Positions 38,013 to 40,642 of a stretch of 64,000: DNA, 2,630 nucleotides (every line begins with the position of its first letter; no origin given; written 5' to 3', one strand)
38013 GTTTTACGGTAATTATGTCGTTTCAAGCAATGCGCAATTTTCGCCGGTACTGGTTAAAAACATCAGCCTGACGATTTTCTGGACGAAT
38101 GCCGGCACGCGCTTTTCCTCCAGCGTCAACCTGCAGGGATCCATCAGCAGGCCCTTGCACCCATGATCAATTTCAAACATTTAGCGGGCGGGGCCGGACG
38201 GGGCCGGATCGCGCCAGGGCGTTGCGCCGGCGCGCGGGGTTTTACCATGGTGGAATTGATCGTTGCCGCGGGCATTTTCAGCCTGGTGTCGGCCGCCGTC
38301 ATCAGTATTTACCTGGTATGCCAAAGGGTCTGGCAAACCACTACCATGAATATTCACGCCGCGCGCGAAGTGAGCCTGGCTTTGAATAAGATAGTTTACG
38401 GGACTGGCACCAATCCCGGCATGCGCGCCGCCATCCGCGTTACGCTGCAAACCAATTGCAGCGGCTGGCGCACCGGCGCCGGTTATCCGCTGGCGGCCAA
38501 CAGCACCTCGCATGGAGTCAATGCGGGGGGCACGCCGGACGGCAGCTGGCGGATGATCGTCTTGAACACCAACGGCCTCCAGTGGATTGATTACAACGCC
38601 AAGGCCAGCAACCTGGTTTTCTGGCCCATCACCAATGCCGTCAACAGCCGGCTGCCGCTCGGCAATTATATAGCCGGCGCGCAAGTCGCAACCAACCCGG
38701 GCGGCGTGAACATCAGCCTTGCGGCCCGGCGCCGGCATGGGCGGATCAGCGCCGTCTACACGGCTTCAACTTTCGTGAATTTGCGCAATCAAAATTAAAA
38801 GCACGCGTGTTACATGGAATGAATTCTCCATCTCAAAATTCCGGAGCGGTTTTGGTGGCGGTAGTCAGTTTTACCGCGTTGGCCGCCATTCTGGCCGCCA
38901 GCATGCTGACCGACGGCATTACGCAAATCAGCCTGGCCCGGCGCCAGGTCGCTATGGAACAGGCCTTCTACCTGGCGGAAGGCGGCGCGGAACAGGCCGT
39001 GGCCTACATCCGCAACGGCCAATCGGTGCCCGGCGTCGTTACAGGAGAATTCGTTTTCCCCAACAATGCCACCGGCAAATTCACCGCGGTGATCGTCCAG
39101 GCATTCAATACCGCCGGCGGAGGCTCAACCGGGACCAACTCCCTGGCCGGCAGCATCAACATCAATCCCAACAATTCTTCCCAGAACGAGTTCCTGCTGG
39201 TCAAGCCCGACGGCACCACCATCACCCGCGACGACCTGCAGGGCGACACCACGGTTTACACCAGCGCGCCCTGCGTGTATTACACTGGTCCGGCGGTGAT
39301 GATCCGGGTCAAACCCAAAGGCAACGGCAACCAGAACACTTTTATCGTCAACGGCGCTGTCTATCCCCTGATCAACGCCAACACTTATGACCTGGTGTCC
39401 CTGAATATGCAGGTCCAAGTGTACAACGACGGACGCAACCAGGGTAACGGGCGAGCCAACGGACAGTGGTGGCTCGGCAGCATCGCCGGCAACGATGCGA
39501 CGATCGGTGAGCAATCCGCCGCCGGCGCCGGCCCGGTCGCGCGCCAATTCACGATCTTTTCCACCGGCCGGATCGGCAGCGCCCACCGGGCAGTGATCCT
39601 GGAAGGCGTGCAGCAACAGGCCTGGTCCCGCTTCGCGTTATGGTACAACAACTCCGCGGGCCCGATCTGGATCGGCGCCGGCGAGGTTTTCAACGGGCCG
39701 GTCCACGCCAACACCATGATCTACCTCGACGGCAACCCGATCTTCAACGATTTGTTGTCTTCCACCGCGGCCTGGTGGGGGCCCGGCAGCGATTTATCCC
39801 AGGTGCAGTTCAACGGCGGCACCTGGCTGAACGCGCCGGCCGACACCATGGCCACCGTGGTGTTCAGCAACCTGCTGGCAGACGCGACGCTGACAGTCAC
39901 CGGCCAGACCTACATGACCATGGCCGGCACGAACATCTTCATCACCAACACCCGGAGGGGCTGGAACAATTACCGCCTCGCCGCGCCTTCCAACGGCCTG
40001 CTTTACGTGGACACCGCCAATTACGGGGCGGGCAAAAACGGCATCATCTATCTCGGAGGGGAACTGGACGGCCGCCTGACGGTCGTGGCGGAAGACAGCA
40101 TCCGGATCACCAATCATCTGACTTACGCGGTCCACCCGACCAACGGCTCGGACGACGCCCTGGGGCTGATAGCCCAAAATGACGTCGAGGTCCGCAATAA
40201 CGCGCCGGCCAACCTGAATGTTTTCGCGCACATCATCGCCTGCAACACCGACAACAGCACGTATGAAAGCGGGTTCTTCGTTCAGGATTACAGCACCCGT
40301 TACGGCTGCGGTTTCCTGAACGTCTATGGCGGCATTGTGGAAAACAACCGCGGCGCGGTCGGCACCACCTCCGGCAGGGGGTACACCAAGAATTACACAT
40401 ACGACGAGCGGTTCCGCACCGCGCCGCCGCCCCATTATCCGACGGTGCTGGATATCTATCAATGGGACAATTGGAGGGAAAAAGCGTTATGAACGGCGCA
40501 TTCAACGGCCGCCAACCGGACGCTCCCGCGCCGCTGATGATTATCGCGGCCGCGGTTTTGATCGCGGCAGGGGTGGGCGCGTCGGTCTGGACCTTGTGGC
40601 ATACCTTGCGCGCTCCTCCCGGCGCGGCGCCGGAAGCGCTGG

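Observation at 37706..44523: Seven-gene prepilin-type operon arranged as two minor-pseudopilin modules, with giant 561- and 691-aa pilins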

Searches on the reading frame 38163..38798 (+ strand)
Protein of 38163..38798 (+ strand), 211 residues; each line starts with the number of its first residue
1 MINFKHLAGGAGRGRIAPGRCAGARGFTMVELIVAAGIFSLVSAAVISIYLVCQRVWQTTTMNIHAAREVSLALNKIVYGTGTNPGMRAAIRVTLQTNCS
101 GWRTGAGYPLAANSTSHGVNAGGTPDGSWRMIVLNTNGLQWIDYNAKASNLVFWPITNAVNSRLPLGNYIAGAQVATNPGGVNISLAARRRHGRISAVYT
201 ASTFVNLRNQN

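Call 3: search_protein_families(library=pfam, proteins=[window:38163-38798:+], max_evalue=1)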
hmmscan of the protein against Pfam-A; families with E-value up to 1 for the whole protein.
window:38163-38798:+ (211 aa): 1 family
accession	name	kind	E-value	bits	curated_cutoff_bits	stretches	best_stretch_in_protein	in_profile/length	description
PF07963.17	N_methyl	-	1.8e-05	24.6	21.2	1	24-46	4-26/27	Prokaryotic N-terminal methylation motif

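Call 4: search_protein_families(library=ncbifam, proteins=[window:38163-38798:+], max_evalue=1)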
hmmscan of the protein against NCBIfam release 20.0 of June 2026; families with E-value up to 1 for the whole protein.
window:38163-38798:+ (211 aa): 7 families
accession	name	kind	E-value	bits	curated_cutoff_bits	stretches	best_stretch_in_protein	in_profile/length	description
TIGR02532.1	IV_pilin_GFxxxE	domain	0.00027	20.7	16.3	1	25-47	2-24/24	prepilin-type N-terminal cleavage/methylation domain-containing protein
TIGR02599.1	TIGR02599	subfamily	0.0033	16.7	256.5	1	26-77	1-52/361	Verru_Chthon cassette protein C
TIGR01707.1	gspI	equivalog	0.0063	17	44.35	1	26-49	1-24/101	type II secretion system minor pseudopilin GspI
TIGR01711.1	gspJ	equivalog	0.0079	16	64.85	1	25-63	1-39/192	type II secretion system minor pseudopilin GspJ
NF007862.0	PRK10574.1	equivalog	0.034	14.3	138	1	25-50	5-30/145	prepilin peptidase-dependent pilin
NF007848.0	PRK10557.1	equivalog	0.071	12.4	120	1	24-76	10-62/192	prepilin peptidase-dependent protein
NF041013.1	T4P_ComGE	equivalog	0.074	13.2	49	1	25-49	4-28/83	competence type IV pilus minor pilin ComGE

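Call 67: search_solved_structures(query=A6, max_evalue=10)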
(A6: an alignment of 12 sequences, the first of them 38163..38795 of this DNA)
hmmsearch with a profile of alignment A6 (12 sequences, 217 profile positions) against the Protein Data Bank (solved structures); distinct sequences matched with E-value up to 10: 14.
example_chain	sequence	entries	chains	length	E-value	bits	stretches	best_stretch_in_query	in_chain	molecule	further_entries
7tgg_A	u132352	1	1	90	0.0004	23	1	7-53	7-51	Geopilin domain 1 protein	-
9laa_A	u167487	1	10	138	0.00046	22.7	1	22-55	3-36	Type IV pilin protein PilA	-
9egp_A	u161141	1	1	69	0.0035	19.9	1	27-55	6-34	Geopilin domain 1 protein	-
8p3b_A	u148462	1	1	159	0.019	17.4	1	32-55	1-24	Fimbrial protein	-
8tum_e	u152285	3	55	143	0.12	14.8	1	32-55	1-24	Type IV major pilin protein PilA | Pilin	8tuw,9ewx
3sok_A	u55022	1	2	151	0.18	14.2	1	32-55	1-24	Fimbrial protein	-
8tj2_C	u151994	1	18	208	0.23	13.9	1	32-56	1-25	Type IV major pilin protein PilA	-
1ay2_A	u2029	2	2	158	0.27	13.7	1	32-55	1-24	TYPE 4 PILIN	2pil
2hi2_A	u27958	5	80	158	0.35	13.3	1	32-55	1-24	Fimbrial protein | PilA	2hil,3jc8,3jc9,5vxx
1oqw_A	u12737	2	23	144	0.41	13.1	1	32-55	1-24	Fimbrial protein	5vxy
5kua_A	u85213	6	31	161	0.47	12.9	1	32-55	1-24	pilin | Neisseria meningitidis PilE variant SB-GATDH | Neisseria meningitidis PilE, SB-DATDH variant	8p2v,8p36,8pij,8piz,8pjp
2m7g_A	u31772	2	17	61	1.3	11.5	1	32-53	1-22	Geopilin domain 1 protein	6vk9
9lab_B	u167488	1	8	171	2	10.9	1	27-52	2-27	MSHA major pilin subunit MshA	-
8tob_GA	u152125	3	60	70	3.6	10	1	33-55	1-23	Fimbrial protein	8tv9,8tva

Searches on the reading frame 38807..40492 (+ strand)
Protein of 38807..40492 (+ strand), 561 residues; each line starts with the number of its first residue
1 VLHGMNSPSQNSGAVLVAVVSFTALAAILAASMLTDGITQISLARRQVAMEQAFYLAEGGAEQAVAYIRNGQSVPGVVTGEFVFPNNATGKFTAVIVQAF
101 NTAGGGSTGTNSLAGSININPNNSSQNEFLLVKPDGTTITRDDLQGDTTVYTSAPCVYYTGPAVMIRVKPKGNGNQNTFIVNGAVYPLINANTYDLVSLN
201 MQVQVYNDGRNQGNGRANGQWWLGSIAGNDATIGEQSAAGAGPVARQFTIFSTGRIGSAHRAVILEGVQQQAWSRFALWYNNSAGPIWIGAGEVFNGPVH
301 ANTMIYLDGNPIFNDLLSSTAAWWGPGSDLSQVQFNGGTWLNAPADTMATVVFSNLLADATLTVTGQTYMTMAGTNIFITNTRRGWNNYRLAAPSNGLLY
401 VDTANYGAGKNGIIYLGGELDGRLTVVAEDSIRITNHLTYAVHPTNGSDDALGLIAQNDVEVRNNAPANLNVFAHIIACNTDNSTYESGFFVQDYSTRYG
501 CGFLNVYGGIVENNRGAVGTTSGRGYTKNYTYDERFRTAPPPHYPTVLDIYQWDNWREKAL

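Call 3: search_protein_families(library=pfam, proteins=[window:38807-40492:+], max_evalue=1)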
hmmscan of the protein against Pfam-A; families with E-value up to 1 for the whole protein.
window:38807-40492:+ (561 aa): 2 families
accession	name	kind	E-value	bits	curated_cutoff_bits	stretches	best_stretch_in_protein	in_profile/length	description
PF16241.10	DUF4900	-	1.3e-06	29.1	29.4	1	247-319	5-86/89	Domain of unknown function (DUF4900)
PF03729.18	DUF308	-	0.15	12.8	25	1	14-56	13-58/73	Short repeat of unknown function (DUF308)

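Call 4: search_protein_families(library=ncbifam, proteins=[window:38807-40492:+], max_evalue=1)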
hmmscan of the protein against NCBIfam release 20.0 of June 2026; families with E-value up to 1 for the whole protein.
window:38807-40492:+ (561 aa): 1 family
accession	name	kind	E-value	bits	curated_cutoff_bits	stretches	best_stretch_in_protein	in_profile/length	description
NF037980.1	T2SS_GspK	equivalog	0.00026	20.6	130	1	12-70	2-60/307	type II secretion system minor pseudopilin GspK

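Call 10: search_solved_structures(query=window:38819-40492:+, max_evalue=1, show_alignments=2)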
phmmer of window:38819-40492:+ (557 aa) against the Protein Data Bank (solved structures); distinct sequences matched with E-value up to 1: 2.
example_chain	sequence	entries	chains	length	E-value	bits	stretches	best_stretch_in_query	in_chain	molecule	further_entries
9iho_P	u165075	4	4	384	0.24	13.1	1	105-183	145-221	NUEM (39 kDa) subunit of mitochondrial NADH:ubiquinone oxidoreductase (Complex I)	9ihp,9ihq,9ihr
6g4j_A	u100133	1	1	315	0.72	11.6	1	391-435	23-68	Probable serine/threonine-protein kinase YabT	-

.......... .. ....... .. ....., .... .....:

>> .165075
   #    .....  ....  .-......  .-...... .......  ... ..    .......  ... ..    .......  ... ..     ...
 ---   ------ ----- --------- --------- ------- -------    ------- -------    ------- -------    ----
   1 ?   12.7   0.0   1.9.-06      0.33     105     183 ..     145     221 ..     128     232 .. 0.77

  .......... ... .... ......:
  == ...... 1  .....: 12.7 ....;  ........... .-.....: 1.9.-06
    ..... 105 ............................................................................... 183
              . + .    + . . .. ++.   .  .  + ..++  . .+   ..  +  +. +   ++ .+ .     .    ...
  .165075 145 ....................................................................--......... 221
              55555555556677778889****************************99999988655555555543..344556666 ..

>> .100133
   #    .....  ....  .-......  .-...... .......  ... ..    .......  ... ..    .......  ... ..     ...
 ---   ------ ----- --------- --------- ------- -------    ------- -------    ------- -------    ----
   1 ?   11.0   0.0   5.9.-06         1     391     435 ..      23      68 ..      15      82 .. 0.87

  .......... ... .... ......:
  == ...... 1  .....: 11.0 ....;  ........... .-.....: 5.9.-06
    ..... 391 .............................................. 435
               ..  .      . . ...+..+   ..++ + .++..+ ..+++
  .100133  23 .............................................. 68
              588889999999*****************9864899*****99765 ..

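Call 16: find_homologous_proteins(query=window:38819-40492:+, max_evalue=0.001)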
Query window:38819-40492:+ (557 aa): 150 proteins with E <= 0.001 among 8000 candidates; the best 120 are listed.
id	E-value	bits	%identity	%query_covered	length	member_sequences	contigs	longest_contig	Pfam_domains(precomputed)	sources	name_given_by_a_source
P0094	0.0e+0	1256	100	100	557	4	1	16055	PF16241.11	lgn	-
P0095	0.0e+0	1070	85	98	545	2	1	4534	PF16241.11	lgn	-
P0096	0.0e+0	1036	81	100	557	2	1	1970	PF16241.11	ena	-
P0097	3.2e-250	850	68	99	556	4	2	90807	PF16241.11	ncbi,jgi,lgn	ncbi:MAG: DUF4900 domain-containing protein [Kiritimatiellia bacterium]|jgi:hypothetical protein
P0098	9.5e-238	808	67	100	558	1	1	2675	PF16241.11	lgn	-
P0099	1.2e-237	808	64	99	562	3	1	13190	PF16241.11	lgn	-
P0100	1.4e-177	610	54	98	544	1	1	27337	PF16241.11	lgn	-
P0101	1.6e-177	610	53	100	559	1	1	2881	PF16241.11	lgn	-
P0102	4.1e-177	608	52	99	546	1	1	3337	-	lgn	-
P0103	6.9e-172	591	51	99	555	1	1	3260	PF16241.11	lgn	-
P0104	1.4e-170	587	53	99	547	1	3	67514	PF16241.11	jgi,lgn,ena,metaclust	metaclust:\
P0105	5.6e-170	585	52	100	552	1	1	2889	PF16241.11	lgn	-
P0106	8.4e-165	568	50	99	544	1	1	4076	PF16241.11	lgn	-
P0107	1.6e-163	563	52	99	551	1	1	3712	PF16241.11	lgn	-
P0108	2.1e-163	563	52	99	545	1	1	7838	PF16241.11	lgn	-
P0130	1.4e-148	514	48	98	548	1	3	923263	PF16241.11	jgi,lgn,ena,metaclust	metaclust:\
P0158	3.2e-128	447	42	100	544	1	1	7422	PF16241.11,PF14341.12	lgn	-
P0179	9.2e-71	257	41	55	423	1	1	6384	PF14341.12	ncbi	-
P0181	7.0e-67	244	43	57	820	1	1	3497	PF16241.11,PF18998.7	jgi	-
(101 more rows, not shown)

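Call 29: find_encoding_contigs(protein=P0130, flank=10000, max_places=2)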
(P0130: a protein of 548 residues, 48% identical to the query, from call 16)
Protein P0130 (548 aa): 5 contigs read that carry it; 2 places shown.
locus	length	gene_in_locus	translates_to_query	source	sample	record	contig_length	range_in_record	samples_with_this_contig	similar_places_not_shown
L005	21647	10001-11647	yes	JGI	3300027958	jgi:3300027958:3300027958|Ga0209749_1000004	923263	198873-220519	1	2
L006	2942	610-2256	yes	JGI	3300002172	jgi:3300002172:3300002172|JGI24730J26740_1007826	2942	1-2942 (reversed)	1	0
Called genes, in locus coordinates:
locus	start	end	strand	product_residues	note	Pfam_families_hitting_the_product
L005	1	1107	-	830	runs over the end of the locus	-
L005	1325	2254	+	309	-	-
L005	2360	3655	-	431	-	PF12833:HTH_18, PF00165:HTH_AraC (weak)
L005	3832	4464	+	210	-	PF02607:B12-binding_2, PF02310:B12-binding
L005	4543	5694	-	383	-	PF04055:Radical_SAM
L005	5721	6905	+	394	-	PF01676:Metalloenzyme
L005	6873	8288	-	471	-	PF00069:Pkinase, PF03109:ABC1 (faint), PF07714:PK_Tyr_Ser-Thr, PF13248:Zn_ribbon_3 (weak)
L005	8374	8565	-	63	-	PF09656:PGPGW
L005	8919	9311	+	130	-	-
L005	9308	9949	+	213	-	PF07963:N_methyl (weak)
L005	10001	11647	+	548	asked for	PF16241:DUF4900 (weak)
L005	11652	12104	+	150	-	-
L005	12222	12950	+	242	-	PF07963:N_methyl (weak)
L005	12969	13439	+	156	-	-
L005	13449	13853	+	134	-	-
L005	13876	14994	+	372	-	-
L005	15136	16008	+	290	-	PF00483:NTP_transferase, PF12804:NTP_transf_3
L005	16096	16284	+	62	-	PF01632:Ribosomal_L35p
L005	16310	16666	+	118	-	PF00453:Ribosomal_L20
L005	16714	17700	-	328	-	-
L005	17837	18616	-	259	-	PF23023:Anti-Pycsar_Apyc1, PF00753:Lactamase_B (weak), PF12706:Lactamase_B_2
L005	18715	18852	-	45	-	-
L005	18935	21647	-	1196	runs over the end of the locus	PF02449:Glyco_hydro_42, PF08532:Glyco_hydro_42M (weak)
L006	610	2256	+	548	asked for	PF16241:DUF4900 (weak)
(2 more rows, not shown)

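Call 33: predict_structure(alignment_id=A2)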
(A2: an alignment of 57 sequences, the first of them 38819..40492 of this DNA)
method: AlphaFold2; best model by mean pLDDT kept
length: 557 residues; sequences in the alignment: 57
mean_pLDDT: 87.1   pTM: 0.72
mean pLDDT of the five models: 87.1, 86.5, 85.6, 85.4, 84.5
residues with pLDDT >= 90: 285; 70-90: 231; 50-70: 24; < 50: 17
segments of 3 or more residues with pLDDT < 50: 1-5, 99-104, 235-240
pLDDT, mean of each block of 10 residues (from residue 1): 49 77 74 76 87 89 80 85 87 66 65 81 80 85 89 91 85 87 86 86 91 91 84 51 81 86 86 95 90 95 94 97 94 96 91 93 97 95 94 93 93 96 98 94 91 97 96 94 95 92 96 90 92 89 85 76
secondary structure, 60 per line:
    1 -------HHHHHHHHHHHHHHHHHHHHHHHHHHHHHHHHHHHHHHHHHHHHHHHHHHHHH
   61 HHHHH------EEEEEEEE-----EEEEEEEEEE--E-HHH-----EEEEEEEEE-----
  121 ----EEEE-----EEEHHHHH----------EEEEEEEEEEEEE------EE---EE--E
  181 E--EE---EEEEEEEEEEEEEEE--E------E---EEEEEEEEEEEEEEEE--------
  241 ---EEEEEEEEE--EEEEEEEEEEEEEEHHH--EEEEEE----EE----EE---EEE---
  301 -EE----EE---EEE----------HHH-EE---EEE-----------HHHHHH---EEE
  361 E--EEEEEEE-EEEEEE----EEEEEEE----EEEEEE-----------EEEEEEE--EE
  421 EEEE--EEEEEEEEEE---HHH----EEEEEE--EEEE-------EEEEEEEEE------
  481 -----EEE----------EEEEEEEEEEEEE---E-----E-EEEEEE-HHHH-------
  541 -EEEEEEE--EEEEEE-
elements in order: H8-65 E72-79 E85-94 E107-115 E125-128 E134-136 H137-141 E152-164 E189-203 E217-232 E244-252 E255-268 E274-279 E295-297 E313-315 E335-337 H349-354 E358-361 E364-370 E372-377 E382-388 E393-398 E410-416 E419-424 E427-436 E447-452 E455-458 E466-474 E486-488 E499-511 E523-528 H530-533 E542-548 E551-556

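Call 50: search_solved_structures(query=A2, max_evalue=10, show_alignments=2)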
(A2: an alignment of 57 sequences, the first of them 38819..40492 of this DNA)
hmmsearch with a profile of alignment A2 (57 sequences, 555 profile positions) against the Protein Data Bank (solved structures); distinct sequences matched with E-value up to 10: 7.
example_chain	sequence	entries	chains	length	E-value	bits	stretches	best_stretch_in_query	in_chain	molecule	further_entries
9t9r_A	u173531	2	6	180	0.014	17.1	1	340-422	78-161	Penton base (GP14)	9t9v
7ar9_f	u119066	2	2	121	0.16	13.6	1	294-351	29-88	MNLL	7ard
2hdi_B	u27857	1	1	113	0.21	13.2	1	270-318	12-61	Colicin-Ia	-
7l4h_A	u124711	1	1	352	3.1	9.3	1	515-545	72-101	DNA (cytosine-5)-methyltransferase DRM2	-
7l4c_A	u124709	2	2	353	3.1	9.3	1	515-545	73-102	DNA (cytosine-5)-methyltransferase DRM2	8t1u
7l4f_B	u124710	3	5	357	3.1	9.3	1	515-545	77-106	DNA (cytosine-5)-methyltransferase DRM2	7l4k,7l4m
7l4n_A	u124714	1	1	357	3.2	9.3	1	515-545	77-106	DNA (cytosine-5)-methyltransferase DRM2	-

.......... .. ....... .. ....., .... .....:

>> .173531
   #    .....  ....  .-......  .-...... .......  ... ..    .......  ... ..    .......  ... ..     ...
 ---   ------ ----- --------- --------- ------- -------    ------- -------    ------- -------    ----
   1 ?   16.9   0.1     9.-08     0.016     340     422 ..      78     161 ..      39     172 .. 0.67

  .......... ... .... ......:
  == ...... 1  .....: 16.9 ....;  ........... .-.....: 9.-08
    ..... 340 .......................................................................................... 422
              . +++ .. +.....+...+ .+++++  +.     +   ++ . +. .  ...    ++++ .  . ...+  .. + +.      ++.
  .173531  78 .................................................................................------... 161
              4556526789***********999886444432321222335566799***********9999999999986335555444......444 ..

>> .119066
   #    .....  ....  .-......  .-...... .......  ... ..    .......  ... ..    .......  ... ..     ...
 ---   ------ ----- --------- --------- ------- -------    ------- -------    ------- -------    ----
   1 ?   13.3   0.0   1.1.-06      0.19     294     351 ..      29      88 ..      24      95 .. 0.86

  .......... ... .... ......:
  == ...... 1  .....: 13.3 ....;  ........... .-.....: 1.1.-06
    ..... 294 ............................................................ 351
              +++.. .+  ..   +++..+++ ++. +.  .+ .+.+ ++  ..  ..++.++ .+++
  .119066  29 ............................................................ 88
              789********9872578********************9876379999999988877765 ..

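Call 81: search_protein_families(library=pfam, proteins=[P0181, P0158, P0179, L005:12222-12950:+, L005:13876-14994:+], max_evalue=0.01)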
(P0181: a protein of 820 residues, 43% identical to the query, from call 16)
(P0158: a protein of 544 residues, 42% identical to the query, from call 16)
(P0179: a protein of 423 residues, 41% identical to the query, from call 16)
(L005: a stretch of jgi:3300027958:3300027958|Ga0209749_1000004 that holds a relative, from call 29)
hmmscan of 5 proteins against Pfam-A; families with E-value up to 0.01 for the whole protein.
P0181 (820 aa): 1 family
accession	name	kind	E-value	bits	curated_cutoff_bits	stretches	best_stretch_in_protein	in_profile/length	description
PF18998.6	Flg_new_2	-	1.1e-43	147.4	23.6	5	123-185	15-71/73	Divergent InlB B-repeat domain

P0158 (544 aa): 2 families
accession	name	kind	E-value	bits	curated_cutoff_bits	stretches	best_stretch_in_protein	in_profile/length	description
PF14341.11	PilX_N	-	2.5e-05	24.6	25.5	1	8-57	1-50/51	PilX N-terminal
PF16241.10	DUF4900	-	0.00058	20.6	29.4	1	248-298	33-87/89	Domain of unknown function (DUF4900)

P0179 (423 aa): 1 family
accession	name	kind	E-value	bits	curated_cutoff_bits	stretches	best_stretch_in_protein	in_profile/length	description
PF14341.11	PilX_N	-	1.6e-07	31.6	25.5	1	14-62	2-50/51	PilX N-terminal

L005:12222-12950:+ (242 aa): 1 family
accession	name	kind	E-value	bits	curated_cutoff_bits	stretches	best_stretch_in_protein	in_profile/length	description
PF07963.17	N_methyl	-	2.1e-07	30.6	21.2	1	41-64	3-26/27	Prokaryotic N-terminal methylation motif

L005:13876-14994:+ (372 aa): 0 families

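Call 95: search_protein_families(library=pfam, alignment_id=A2, max_evalue=0.01)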
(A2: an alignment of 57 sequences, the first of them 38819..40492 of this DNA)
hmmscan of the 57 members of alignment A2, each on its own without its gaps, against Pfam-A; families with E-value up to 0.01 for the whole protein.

A. member 1, window:38819-40492:+ (557 aa): 1 family
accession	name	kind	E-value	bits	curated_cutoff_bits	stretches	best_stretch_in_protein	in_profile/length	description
PF16241.10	DUF4900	-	1.2e-06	29.2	29.4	1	243-315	5-86/89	Domain of unknown function (DUF4900)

B. families by the number of members that match (of 57 scanned): 3 families
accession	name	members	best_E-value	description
PF16241.10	DUF4900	51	5.8e-09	Domain of unknown function (DUF4900)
PF14341.11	PilX_N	23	2.5e-05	PilX N-terminal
PF22815.2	CatAgl_D1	2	0.0015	Alpha-1,3-glucanase catalytic domain D1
